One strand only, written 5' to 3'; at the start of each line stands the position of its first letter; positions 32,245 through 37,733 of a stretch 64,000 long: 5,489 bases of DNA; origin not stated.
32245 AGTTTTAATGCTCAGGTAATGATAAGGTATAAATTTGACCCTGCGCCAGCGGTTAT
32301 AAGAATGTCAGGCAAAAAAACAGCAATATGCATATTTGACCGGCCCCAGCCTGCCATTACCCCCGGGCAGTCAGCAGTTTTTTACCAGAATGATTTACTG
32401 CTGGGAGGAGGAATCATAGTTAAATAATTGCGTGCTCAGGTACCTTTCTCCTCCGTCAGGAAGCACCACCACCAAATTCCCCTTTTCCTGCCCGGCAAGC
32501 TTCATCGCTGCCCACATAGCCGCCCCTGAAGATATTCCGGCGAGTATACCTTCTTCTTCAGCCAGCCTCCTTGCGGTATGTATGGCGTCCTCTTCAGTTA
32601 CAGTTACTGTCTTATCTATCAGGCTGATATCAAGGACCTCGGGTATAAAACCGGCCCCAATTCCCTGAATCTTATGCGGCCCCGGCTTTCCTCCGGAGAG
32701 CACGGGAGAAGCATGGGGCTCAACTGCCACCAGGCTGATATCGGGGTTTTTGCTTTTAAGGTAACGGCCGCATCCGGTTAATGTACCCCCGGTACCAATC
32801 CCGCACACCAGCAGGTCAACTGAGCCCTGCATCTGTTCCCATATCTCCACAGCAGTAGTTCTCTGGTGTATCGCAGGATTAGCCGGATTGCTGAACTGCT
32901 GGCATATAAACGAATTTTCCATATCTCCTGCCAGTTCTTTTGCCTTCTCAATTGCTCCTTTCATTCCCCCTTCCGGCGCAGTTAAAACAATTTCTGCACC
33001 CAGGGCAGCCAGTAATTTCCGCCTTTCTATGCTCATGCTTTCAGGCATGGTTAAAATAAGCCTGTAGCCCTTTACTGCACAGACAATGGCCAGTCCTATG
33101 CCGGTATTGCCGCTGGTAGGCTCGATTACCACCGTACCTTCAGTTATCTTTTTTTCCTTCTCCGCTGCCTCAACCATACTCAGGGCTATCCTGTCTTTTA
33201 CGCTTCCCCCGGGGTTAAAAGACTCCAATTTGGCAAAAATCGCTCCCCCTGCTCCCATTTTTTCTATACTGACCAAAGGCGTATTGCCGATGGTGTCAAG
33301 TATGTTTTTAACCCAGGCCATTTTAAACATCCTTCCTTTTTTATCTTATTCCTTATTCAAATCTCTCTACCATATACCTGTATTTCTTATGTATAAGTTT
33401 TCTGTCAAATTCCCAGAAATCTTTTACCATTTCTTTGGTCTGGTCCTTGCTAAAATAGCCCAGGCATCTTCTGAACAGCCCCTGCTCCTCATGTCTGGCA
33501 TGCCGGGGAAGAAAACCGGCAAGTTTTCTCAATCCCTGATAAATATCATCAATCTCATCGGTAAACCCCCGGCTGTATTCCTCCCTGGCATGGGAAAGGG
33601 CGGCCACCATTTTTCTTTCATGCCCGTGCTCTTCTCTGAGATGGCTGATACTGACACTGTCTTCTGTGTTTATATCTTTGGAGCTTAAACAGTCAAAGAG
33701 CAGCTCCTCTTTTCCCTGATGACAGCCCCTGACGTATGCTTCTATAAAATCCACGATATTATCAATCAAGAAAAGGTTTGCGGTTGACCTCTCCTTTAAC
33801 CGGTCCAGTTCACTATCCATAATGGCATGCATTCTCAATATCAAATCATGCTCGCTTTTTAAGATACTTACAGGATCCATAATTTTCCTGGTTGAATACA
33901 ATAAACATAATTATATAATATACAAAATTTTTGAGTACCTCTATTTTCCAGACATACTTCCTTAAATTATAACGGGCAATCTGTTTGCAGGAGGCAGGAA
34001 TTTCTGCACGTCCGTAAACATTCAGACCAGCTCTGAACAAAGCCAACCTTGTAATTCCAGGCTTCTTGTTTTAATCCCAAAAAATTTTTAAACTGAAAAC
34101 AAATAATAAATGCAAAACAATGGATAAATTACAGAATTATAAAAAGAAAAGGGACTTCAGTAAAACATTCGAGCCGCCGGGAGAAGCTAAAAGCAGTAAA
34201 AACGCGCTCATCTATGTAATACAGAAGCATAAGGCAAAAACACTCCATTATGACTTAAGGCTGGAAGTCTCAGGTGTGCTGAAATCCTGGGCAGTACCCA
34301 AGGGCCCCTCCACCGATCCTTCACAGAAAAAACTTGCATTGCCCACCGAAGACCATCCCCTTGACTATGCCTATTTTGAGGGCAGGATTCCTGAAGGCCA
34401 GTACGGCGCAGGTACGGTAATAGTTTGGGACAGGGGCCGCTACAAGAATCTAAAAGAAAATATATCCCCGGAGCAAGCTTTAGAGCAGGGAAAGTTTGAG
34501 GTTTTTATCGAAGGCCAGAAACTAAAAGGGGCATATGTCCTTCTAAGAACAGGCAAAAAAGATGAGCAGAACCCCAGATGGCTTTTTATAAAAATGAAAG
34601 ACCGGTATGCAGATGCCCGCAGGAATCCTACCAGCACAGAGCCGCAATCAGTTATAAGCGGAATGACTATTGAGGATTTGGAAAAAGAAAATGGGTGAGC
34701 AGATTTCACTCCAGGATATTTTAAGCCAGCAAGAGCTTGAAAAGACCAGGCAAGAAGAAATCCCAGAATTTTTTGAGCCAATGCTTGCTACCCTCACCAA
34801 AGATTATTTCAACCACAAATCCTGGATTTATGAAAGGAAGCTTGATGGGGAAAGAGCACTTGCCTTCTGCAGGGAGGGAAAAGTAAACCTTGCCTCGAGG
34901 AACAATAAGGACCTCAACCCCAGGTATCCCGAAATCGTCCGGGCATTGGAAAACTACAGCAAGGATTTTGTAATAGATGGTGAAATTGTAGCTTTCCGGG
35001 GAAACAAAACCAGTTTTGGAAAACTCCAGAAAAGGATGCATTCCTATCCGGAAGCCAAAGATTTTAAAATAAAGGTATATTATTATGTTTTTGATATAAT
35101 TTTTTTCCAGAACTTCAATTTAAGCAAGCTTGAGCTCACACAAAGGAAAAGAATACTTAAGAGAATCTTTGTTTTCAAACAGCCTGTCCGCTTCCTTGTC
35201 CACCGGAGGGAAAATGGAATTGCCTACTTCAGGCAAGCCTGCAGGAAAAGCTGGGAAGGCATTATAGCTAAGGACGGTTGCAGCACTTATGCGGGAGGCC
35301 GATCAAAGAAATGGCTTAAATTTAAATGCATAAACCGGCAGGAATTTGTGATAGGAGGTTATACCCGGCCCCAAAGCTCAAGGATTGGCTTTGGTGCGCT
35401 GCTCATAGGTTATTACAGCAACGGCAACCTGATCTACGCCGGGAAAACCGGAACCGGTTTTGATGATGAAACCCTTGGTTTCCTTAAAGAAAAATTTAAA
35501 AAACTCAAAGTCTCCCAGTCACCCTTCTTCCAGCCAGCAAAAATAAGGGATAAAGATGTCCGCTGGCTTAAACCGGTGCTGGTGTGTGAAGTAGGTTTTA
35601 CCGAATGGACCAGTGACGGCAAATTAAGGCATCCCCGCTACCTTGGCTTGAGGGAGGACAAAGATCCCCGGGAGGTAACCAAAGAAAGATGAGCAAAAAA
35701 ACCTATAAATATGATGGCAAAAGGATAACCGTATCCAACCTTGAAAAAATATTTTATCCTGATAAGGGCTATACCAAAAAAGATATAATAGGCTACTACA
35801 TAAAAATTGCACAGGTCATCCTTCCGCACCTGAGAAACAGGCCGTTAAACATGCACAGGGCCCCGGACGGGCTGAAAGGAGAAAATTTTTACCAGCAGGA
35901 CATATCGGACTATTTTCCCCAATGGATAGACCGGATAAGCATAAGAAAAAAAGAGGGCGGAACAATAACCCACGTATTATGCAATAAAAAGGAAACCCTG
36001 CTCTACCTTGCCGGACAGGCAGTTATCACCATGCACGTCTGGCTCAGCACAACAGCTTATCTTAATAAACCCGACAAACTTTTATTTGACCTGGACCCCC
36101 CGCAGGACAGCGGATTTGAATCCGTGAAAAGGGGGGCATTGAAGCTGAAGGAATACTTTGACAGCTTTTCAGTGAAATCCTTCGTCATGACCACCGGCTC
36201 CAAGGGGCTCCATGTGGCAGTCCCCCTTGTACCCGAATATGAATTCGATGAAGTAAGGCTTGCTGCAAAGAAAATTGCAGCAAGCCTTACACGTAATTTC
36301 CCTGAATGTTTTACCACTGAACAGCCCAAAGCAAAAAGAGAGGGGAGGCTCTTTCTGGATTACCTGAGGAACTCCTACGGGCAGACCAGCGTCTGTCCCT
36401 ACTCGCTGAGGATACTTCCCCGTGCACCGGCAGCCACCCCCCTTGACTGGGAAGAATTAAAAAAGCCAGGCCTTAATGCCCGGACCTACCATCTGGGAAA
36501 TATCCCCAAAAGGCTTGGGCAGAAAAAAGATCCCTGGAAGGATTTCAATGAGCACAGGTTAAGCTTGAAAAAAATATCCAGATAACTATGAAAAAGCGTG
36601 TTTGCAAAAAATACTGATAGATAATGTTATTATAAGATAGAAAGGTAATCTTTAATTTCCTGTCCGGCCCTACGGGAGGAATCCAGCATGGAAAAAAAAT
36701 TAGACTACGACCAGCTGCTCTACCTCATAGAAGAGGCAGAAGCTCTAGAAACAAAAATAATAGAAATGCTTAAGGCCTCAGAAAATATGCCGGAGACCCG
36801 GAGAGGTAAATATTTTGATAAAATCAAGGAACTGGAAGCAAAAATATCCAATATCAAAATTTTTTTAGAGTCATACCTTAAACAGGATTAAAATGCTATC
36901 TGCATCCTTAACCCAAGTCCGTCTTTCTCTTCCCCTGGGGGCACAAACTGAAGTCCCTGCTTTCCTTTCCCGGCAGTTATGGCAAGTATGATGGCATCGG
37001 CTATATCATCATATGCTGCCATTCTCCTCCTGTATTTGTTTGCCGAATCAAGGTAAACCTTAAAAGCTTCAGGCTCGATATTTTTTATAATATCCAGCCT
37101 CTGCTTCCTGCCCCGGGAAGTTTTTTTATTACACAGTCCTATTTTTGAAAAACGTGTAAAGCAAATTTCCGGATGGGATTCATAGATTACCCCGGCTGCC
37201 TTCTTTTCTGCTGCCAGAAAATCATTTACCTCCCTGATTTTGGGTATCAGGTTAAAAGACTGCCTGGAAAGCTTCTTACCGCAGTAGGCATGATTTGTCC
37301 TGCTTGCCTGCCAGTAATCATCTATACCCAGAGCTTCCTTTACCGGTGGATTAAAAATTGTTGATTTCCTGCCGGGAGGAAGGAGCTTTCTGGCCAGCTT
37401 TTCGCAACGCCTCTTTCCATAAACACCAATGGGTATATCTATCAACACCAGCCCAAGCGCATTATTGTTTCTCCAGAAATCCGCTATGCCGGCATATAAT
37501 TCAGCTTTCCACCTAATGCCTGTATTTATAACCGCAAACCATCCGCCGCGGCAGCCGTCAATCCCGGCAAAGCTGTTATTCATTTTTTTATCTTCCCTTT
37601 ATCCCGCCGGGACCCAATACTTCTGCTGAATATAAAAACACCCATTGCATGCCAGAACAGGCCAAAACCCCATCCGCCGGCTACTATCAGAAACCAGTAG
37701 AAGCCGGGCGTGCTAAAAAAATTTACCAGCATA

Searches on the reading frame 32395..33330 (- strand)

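Call 61: search_protein_families(library=pfam, proteins=[window:32395-33330:-], max_evalue=1e-8)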
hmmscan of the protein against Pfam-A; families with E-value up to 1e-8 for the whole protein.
window:32395-33330:- (311 aa): 1 family
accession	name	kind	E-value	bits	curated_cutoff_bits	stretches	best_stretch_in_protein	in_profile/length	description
PF00291.31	PALP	-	1e-81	275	35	1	11-291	2-294/295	Pyridoxal-phosphate dependent enzyme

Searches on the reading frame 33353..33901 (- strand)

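Call 61: search_protein_families(library=pfam, proteins=[window:33353-33901:-], max_evalue=1e-8)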
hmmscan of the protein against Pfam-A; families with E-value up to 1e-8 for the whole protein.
window:33353-33901:- (182 aa): 1 family
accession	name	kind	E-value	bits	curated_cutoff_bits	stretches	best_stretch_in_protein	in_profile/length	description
PF01814.28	Hemerythrin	-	1.7e-15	58.1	25.3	1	10-145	2-126/127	Hemerythrin HHE cation binding domain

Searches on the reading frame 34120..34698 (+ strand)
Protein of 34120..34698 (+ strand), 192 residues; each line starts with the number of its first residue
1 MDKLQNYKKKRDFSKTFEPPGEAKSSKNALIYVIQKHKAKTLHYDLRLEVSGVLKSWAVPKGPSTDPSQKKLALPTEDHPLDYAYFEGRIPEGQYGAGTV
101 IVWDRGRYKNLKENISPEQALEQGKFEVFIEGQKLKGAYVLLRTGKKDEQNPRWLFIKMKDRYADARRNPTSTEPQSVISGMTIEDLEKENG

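Call 61: search_protein_families(library=pfam, proteins=[window:34120-34698:+], max_evalue=1e-8)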
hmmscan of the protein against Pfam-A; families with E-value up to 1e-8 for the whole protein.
window:34120-34698:+ (192 aa): 1 family
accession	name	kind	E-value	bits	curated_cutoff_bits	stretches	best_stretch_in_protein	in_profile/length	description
PF13298.12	LigD_N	-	1.3e-43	147.9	31.1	1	35-143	1-107/107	DNA Ligase D 3'-phosphoesterase domain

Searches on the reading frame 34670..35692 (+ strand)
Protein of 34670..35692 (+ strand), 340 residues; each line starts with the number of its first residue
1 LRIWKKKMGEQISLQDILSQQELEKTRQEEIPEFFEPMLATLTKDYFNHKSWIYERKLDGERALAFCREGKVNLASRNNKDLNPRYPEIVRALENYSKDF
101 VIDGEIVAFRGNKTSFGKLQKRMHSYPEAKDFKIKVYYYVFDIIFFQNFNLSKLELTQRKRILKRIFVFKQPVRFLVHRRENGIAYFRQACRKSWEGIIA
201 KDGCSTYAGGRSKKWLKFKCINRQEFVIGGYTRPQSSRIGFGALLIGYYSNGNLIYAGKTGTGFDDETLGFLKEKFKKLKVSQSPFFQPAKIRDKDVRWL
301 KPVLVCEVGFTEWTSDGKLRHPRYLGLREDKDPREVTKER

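Call 61: search_protein_families(library=pfam, proteins=[window:34670-35692:+], max_evalue=1e-8)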
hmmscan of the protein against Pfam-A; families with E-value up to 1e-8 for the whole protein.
window:34670-35692:+ (340 aa): 2 families
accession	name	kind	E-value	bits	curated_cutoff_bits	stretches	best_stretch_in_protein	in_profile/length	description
PF01068.26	DNA_ligase_A_M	-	5.8e-33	114.7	26.2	1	37-219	1-204/204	ATP dependent DNA ligase domain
PF04679.21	DNA_ligase_A_C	-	1.2e-29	103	27.5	1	239-331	3-94/94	ATP dependent DNA ligase C terminal region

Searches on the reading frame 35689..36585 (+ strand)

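Call 61: search_protein_families(library=pfam, proteins=[window:35689-36585:+], max_evalue=1e-8)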
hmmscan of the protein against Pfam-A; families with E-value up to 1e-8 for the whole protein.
window:35689-36585:+ (298 aa): 1 family
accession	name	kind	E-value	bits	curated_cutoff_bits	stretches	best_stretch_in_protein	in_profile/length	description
PF21686.3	LigD_Prim-Pol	-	2.1e-85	286.8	27.4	1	29-283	1-254/254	LigD, primase-polymerase domain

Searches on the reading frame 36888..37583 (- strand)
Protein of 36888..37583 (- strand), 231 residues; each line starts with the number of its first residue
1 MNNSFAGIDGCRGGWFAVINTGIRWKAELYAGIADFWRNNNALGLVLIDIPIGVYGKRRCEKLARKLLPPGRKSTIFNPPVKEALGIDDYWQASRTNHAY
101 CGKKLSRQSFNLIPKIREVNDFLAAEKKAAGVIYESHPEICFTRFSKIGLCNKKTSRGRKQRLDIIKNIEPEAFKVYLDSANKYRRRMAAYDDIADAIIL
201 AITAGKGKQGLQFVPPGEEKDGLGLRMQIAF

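Call 62: search_protein_families(library=pfam, proteins=[window:36888-37583:-], max_evalue=1e-8)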
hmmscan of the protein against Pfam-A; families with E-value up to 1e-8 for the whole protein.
window:36888-37583:- (231 aa): 1 family
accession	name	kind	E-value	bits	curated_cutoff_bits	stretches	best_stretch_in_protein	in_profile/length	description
PF04250.19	DUF429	-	1.1e-49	169.5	23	1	7-218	1-211/214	Protein of unknown function (DUF429)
